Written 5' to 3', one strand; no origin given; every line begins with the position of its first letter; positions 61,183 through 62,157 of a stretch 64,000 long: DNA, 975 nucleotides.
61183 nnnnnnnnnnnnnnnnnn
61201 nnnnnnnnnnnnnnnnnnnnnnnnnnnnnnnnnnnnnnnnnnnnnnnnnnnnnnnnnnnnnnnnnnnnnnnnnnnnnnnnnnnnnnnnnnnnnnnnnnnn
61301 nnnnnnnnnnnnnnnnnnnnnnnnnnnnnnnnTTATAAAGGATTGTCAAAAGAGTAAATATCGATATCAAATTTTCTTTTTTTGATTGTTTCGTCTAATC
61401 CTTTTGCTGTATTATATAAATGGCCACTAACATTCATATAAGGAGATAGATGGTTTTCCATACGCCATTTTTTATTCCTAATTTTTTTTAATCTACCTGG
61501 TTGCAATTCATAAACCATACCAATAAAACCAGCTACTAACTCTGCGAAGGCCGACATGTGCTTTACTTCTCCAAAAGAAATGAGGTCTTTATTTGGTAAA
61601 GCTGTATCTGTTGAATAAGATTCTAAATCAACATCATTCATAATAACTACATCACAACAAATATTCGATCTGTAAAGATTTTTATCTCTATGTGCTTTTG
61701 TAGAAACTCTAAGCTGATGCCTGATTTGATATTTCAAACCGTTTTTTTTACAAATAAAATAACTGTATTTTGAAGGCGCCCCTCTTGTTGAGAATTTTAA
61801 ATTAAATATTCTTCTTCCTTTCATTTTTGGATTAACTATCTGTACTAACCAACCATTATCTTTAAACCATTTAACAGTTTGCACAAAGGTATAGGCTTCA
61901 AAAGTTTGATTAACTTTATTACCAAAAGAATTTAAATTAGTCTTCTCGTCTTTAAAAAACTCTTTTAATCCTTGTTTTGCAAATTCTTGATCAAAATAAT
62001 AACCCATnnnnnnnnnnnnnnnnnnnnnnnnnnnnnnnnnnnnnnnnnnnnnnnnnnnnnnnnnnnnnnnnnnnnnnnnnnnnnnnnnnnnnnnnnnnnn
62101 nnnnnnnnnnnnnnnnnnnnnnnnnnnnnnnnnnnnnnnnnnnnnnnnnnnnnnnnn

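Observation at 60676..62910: AT-rich four-gene cassette with HEPN and PD-(D/E)xK-like proteins: candidate uncharacterised defence module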

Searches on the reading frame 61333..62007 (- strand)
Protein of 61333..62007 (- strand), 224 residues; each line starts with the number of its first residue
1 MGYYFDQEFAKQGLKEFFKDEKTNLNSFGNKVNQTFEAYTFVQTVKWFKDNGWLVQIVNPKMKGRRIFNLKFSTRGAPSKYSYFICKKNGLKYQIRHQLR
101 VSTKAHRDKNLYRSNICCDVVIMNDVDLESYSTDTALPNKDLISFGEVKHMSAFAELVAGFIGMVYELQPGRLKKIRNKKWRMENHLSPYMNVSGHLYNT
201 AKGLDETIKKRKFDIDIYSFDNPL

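Call 3: search_protein_families(library=pfam, proteins=[window:61333-62007:-], max_evalue=1)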
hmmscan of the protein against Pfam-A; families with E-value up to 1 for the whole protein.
window:61333-62007:- (224 aa): 1 family
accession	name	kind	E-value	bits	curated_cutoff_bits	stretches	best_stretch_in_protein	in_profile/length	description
PF05176.20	ATP-synt_10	-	0.018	14.8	22.3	1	5-101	127-216/256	ATP10 protein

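Call 4: search_protein_families(library=padloc, proteins=[window:61333-62007:-], max_evalue=1)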
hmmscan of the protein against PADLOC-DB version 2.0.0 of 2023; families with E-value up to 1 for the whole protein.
window:61333-62007:- (224 aa): 0 families

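Call 5: search_protein_families(library=ncbifam, proteins=[window:61333-62007:-], max_evalue=1)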
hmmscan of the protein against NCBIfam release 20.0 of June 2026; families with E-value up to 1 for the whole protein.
window:61333-62007:- (224 aa): 2 families
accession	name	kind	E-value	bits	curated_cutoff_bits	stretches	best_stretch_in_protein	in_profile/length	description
NF005188.0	PRK06664.1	equivalog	0.092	11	469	1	182-218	583-619/661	flagellar hook-associated protein FliD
TIGR02130.1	dapB_plant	equivalog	0.096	11.7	294.55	1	157-202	172-217/275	dihydrodipicolinate reductase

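Call 7: find_encoding_contigs(protein=window:61333-62007:-, flank=10000, max_places=6)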
Protein window:61333-62007:- (224 aa): no gene with exactly this product is on record in the collection.

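Call 8: search_protein_families(library=phrogs, proteins=[window:61333-62007:-], max_evalue=1)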
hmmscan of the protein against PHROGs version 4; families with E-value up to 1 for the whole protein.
window:61333-62007:- (224 aa): 2 families
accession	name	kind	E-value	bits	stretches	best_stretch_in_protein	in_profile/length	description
phrog_20865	-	unknown function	0.033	15.3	1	12-105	31-113/196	-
phrog_15772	-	unknown function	0.57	11.4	0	19-56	34-74/84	-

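Call 10: find_homologous_proteins(query=window:61333-62007:-, max_evalue=0.001)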
Query window:61333-62007:- (224 aa): 289 proteins with E <= 0.001 among 354 candidates; the best 120 are listed.
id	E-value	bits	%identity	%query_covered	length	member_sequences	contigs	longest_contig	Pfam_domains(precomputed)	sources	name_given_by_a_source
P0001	7.5e-150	515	100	100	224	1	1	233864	-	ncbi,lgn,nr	ncbi:MAG TPA: hypothetical protein VLK22_01560 [Candidatus Udaeobacter sp.]|nr:hypothetical protein 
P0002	5.0e-109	382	73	99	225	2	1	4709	-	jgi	jgi:hypothetical protein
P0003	7.7e-105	368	74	97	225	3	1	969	-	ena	-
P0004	6.9e-99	348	67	99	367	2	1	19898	-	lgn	-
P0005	9.6e-98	345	68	100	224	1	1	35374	-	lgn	-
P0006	3.6e-96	339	68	98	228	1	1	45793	-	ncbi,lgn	-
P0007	1.1e-95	338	64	99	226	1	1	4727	-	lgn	-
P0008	6.4e-94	332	65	99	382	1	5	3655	-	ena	-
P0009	1.6e-92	328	65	98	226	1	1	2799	-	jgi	jgi:hypothetical protein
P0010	3.3e-91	323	62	100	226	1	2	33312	-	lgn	-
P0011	3.5e-91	323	63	99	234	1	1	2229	-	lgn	-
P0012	1.0e-90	322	61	99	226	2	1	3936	-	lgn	-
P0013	7.3e-90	319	61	100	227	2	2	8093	-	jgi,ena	-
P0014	8.6e-90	319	61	99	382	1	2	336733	-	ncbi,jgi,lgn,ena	ncbi:MAG: hypothetical protein WCT29_00675 [Candidatus Paceibacterota bacterium]|jgi:hypothetical pr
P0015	9.1e-89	315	59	99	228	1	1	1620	-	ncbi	-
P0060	4.8e-78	280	56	99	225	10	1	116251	-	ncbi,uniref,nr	ncbi:hypothetical protein [Flavobacterium sp. DG2-3]|uniref:hypothetical protein n=1 Tax=Flavobacter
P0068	2.9e-77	278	55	99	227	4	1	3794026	-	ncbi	ncbi:hypothetical protein [Yeosuana sp. AK3]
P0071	1.1e-76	276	56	99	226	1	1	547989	-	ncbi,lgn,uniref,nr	ncbi:hypothetical protein [Flavobacterium microcysteis]|uniref:Uncharacterized protein n=1 Tax=Flavo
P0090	1.2e-74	269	55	100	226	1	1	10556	-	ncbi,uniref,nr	ncbi:hypothetical protein [Leptospira kanakyensis]|uniref:hypothetical protein n=1 Tax=Leptospira ka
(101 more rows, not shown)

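Call 12: search_solved_structures(query=window:61333-62007:-, max_evalue=10, show_alignments=2)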
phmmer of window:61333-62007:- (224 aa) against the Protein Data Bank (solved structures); distinct sequences matched with E-value up to 10: 1.
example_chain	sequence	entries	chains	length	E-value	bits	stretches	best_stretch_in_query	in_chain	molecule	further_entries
8wae_A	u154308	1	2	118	1.7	11.9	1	23-88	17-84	Beta-agarase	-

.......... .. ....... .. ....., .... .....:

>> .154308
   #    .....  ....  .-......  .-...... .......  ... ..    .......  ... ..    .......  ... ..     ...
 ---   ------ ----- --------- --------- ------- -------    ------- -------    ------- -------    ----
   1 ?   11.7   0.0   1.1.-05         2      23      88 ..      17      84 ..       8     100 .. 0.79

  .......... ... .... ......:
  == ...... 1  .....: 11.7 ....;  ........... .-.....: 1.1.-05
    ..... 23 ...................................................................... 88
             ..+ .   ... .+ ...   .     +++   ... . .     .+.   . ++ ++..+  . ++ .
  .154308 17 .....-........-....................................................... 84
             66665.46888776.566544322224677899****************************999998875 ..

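Call 14: find_encoding_contigs(protein=P0068, flank=8000, max_places=2)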
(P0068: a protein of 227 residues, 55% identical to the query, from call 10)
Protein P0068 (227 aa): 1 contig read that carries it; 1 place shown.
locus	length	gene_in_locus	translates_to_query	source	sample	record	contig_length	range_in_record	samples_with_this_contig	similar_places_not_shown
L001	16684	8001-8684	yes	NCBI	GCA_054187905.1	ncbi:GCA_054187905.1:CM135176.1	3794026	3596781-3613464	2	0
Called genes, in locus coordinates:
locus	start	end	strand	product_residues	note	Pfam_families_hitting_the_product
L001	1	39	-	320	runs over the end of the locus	PF25594:GldB_lipo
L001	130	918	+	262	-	PF02540:NAD_synthase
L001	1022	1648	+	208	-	PF00072:Response_reg, PF00196:GerE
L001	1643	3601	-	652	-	PF01807:Zn_ribbon_DnaG, PF08275:DNAG_N, PF01751:Toprim, PF13155:Toprim_2, PF13662:Toprim_4, PF10410:DnaB_bind (weak), PF28534:DUF8430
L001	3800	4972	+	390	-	PF04041:Glyco_hydro_130, PF04616:Glyco_hydro_43 (weak)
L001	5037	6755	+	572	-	PF00890:FAD_binding_2 (faint), PF00732:GMC_oxred_N, PF05199:GMC_oxred_C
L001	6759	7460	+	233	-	PF13618:Gluconate_2-dh3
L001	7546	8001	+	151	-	-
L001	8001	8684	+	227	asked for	-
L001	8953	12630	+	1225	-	PF18076:FGAR-AT_N, PF18072:FGAR-AT_linker, PF02769:AIRS_C, PF22689:FGAR-AT_PurM_N-like, PF02769:AIRS_C, PF13507:GATase_5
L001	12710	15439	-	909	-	PF01326:PPDK_N, PF00391:PEP-utilizers, PF02896:PEP-utilizers_C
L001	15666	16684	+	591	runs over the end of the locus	PF00501:AMP-binding, PF23562:AMP-binding_C_3 (weak)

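Call 15: find_encoding_contigs(protein=P0014, flank=8000, max_places=2)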
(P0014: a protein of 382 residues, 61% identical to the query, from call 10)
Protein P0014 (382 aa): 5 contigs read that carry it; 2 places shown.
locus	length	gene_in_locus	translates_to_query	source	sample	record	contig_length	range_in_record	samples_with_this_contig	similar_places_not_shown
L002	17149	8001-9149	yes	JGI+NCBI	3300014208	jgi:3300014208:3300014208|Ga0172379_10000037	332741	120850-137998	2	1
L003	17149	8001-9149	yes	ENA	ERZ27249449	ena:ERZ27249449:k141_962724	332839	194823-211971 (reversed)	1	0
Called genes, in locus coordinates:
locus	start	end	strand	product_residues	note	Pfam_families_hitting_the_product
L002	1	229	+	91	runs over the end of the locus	-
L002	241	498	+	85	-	-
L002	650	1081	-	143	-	PF07884:VKOR (faint)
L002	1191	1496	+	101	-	-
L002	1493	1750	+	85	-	-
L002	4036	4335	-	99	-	-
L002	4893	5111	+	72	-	-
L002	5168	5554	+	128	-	-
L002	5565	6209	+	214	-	-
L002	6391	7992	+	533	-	-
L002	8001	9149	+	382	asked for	-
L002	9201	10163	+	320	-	-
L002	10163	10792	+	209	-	PF18734:HEPN_AbiU2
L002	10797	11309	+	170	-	-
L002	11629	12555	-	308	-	PF00890:FAD_binding_2 (faint), PF01134:GIDA (faint), PF01266:DAO (faint), PF03486:HI0933_like (faint), PF07992:Pyr_redox_2, PF12831:FAD_oxidored (weak), PF13738:Pyr_redox_3, PF00070:Pyr_redox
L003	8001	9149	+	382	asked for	-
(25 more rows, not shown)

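Call 16: find_encoding_contigs(protein=P0090, flank=8000, max_places=2)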
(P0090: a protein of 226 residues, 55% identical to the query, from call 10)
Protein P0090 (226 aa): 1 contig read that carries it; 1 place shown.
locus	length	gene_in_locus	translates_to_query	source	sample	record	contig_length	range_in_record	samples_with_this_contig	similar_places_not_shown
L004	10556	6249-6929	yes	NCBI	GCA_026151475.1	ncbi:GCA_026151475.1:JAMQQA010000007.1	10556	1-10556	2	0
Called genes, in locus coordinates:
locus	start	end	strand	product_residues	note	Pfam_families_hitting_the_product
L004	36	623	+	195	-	-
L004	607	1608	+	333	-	-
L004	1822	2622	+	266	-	-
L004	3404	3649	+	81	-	PF19807:DUF6290 (faint)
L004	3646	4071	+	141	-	PF01850:PIN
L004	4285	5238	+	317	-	-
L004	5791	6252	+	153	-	-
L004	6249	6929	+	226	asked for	-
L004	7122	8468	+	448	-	PF04326:SLFN_AlbA_2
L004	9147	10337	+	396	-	PF14281:PDDEXK_4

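Call 28: find_related_loci(query=A2, collection=genome_contigs, flank=6000)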
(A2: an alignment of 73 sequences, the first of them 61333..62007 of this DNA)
Query A2 (224 aa) in genome_contigs; peptide patterns used: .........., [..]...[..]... (x = any residue, [..] = any of these).
58 stretches matched a pattern; 21 encode a relative of the query (tblastn E <= 1e-3); 21 distinct loci.
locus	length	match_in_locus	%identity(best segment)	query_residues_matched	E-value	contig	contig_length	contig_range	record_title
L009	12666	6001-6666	67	3-224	3e-100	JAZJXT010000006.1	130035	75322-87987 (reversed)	MAG: Patescibacteria group bacterium isolate ADI_H1L2_2_122_18_3-bin036_1 ADIH1L22_B036_1_000000000006, whole genome sho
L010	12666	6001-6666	61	3-224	2e-91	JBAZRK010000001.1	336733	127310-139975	MAG: Candidatus Paceibacterota bacterium isolate SO_2017_GW1_146 NODE_237_length_336733_cov_3.011132_OW334_2017, whole g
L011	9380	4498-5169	56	1-224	5e-89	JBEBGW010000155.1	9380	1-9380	MAG: Pyrinomonadaceae bacterium isolate ATF_6 NODE_4110_length_9380_cov_2.997953, whole genome shotgun sequence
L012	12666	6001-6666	55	3-224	4e-86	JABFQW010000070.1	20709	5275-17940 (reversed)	MAG: Bacteroidales bacterium isolate P-RSF-IL-04 seq_886, whole genome shotgun sequence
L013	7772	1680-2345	56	3-224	4e-86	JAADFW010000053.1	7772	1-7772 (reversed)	MAG: Chlorobiota bacterium isolate M_MaxBin.088 contig-127_16676, whole genome shotgun sequence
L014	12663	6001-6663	56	3-224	3e-84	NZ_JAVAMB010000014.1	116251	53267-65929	Flavobacterium sp. DG2-3 NODE_14_length_116251_cov_42.420430, whole genome shotgun sequence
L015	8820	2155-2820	55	3-224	2e-82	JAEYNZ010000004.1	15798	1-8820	MAG: Bacteroidetes bacterium isolate OH_CBB_133 k127_193511, whole genome shotgun sequence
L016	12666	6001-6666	56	3-224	2e-82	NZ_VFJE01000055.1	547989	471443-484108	Flavobacterium microcysteis strain MaA-Y11 175, whole genome shotgun sequence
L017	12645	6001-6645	58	3-219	8e-82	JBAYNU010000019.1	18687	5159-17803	MAG: Candidatus Magasanikiibacteriota bacterium isolate SO_2016_LW1_72 scaffold02845_LW64-88_2016, whole genome shotgun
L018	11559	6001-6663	55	3-224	6e-79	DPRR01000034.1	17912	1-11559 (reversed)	MAG TPA_asm: Ignavibacteriales bacterium isolate UBA8501 contig_326052, whole genome shotgun sequence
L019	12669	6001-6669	52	1-218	6e-71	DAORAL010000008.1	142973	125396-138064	MAG TPA_asm: Phycisphaerae bacterium isolate AMR_MDS_0959 NODE_30_length_142973_cov_7.317322, whole genome shotgun seque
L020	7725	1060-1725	46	4-218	6e-68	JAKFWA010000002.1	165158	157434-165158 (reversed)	MAG: Planctomycetaceae bacterium isolate D4_Bin_5 D4_0000054, whole genome shotgun sequence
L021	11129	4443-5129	47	1-224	6e-67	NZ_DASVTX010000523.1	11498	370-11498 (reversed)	MAG: Longimicrobium sp. isolate SMAG_U3302 k141_206705, whole genome shotgun sequence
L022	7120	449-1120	49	1-219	2e-66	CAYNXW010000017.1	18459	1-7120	MAG TPA_asm: uncultured Pirellulales bacterium isolate binchicken_co334_357 genome assembly, contig: NODE_5205_length_18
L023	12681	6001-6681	47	4-224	8e-66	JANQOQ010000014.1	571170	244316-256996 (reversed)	MAG: Puniceicoccaceae bacterium isolate IP29b_bin.139 k99_2651259, whole genome shotgun sequence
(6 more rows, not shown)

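Call 31: predict_structure(alignment_id=A2)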
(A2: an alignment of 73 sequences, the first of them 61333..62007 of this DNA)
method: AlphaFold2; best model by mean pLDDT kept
length: 224 residues; sequences in the alignment: 73
mean_pLDDT: 91.7   pTM: 0.88
mean pLDDT of the five models: 91.7, 90.6, 90.4, 90.3, 83.9
residues with pLDDT >= 90: 160; 70-90: 52; 50-70: 11; < 50: 1
segments of 3 or more residues with pLDDT < 50: none
pLDDT, mean of each block of 10 residues (from residue 1): 75 84 64 89 97 96 88 89 96 97 95 96 96 95 97 94 98 91 89 96 97 96 93
secondary structure, 60 per line:
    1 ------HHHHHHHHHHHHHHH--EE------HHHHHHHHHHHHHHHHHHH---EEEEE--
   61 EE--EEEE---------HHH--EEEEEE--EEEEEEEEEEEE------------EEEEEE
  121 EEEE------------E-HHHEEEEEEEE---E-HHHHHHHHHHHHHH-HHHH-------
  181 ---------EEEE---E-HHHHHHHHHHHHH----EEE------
elements in order: H7-21 H32-50 E54-58 E65-68 E83-88 E91-102 E115-124 E142-149 H155-168 H170-173 E190-193 H199-211 E216-218

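Call 41: search_protein_families(library=pfam, alignment_id=A4, max_evalue=0.00001)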
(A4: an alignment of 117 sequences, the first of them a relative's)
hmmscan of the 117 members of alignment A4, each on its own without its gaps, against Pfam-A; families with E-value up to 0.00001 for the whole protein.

A. member 1, L001:3800-4972:+ (390 aa): 2 families
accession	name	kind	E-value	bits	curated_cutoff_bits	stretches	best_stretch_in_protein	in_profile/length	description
PF04041.19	Glyco_hydro_130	-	3.6e-46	158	26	1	159-387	98-308/320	beta-1,4-mannooligosaccharide phosphorylase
PF04616.20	Glyco_hydro_43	-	2.4e-08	34.1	32.2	1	161-253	11-101/288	Glycosyl hydrolases family 43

B. families by the number of members that match (of 117 scanned): 88 families (the first 25 are shown)
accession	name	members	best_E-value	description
PF00239.26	Resolvase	2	1.4e-32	Resolvase, N terminal domain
PF04326.19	SLFN_AlbA_2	2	1.9e-20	Schlafen, AlbA_2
PF13166.12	AAA_13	2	1.3e-09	AAA domain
PF02896.24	PEP-utilizers_C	1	7e-83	PEP-utilising enzyme, PEP-binding domain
PF18766.7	SWI2_SNF2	1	8.3e-82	SWI2/SNF2 ATPase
PF13507.12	GATase_5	1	1.6e-80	CobB/CobQ-like glutamine amidotransferase domain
PF01137.26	RTC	1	2.8e-76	RNA 3'-terminal phosphate cyclase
PF12873.12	DUF3825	1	1.6e-73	Domain of unknown function (DUF3825)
PF03389.21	MobA_MobL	1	1e-71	MobA/MobL family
PF01326.24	PPDK_N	1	7.1e-68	Pyruvate phosphate dikinase, AMP/ATP-binding domain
PF01863.23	YgjP-like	1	8.3e-54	YgjP-like, metallopeptidase domain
PF04402.19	SIMPL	1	7.3e-53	Protein of unknown function (DUF541)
PF22689.1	FGAR-AT_PurM_N-like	1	2.2e-46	FGAR-AT PurM_N-like domain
PF04041.19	Glyco_hydro_130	1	3.6e-46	beta-1,4-mannooligosaccharide phosphorylase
PF07669.17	Eco57I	1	3.4e-44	Eco57I restriction-modification methylase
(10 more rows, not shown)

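Call 52: find_related_loci(query=A2, collection=viral_contigs, flank=5000)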
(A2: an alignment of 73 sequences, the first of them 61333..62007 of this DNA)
Query A2 (224 aa) in viral_contigs; peptide patterns used: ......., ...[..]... (x = any residue, [..] = any of these).
35 stretches matched a pattern, but none encodes a relative of the query by tblastn (E <= 1e-3).

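Call 54: search_dna_similar(query=window:61333-62007:-, collection=plasmids, mode=protein, max_evalue=0.001, max_rows=15)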
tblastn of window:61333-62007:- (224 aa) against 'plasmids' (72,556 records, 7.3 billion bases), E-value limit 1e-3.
No match.
